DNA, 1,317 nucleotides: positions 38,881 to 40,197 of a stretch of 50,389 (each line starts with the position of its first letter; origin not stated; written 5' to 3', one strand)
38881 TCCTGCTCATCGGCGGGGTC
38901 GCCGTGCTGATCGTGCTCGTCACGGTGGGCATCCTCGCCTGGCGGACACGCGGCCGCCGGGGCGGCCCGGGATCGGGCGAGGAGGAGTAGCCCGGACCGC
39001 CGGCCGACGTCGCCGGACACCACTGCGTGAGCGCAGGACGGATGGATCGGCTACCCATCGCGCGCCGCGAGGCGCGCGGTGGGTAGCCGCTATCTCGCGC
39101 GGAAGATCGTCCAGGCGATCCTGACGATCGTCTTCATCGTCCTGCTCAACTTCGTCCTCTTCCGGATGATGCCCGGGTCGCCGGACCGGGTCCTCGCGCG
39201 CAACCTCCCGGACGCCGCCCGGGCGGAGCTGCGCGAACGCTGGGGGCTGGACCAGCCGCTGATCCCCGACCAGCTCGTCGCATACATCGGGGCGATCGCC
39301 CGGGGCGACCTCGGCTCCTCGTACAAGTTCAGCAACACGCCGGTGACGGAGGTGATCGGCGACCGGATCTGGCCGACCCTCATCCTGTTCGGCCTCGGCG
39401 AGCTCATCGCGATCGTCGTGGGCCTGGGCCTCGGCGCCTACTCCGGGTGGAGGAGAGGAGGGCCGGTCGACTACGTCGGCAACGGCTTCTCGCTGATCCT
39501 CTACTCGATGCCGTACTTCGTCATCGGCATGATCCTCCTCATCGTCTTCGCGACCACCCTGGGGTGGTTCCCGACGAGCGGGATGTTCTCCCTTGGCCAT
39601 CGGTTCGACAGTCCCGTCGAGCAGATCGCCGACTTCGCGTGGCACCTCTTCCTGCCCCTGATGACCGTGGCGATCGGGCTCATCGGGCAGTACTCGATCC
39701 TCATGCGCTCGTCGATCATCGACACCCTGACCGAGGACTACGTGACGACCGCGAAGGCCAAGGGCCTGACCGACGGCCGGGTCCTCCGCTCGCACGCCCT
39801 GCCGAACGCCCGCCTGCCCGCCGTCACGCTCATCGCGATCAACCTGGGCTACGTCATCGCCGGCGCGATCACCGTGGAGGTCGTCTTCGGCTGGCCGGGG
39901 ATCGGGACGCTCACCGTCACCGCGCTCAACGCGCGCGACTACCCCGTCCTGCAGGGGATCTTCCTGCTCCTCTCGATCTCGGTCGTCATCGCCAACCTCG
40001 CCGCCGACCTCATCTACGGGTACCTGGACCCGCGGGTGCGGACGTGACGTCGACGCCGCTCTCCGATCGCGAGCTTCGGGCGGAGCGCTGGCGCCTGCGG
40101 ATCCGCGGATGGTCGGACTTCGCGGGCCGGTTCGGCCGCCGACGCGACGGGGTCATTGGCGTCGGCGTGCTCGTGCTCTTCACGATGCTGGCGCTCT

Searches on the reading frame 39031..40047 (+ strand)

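Call 83: search_protein_families(library=pfam, proteins=[window:39031-40047:+], max_evalue=0.00001)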
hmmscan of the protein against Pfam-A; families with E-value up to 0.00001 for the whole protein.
window:39031-40047:+ (338 aa): 2 families
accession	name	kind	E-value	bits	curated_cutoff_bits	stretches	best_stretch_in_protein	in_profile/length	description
PF00528.27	BPD_transp_1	-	2.4e-43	148.5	26.4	1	131-337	1-183/184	Binding-protein-dependent transport system inner membrane component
PF19300.4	BPD_transp_1_N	-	4.5e-06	27.3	23.8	0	20-94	3-77/114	Binding-prot-dependent transport system membrane comp, N-term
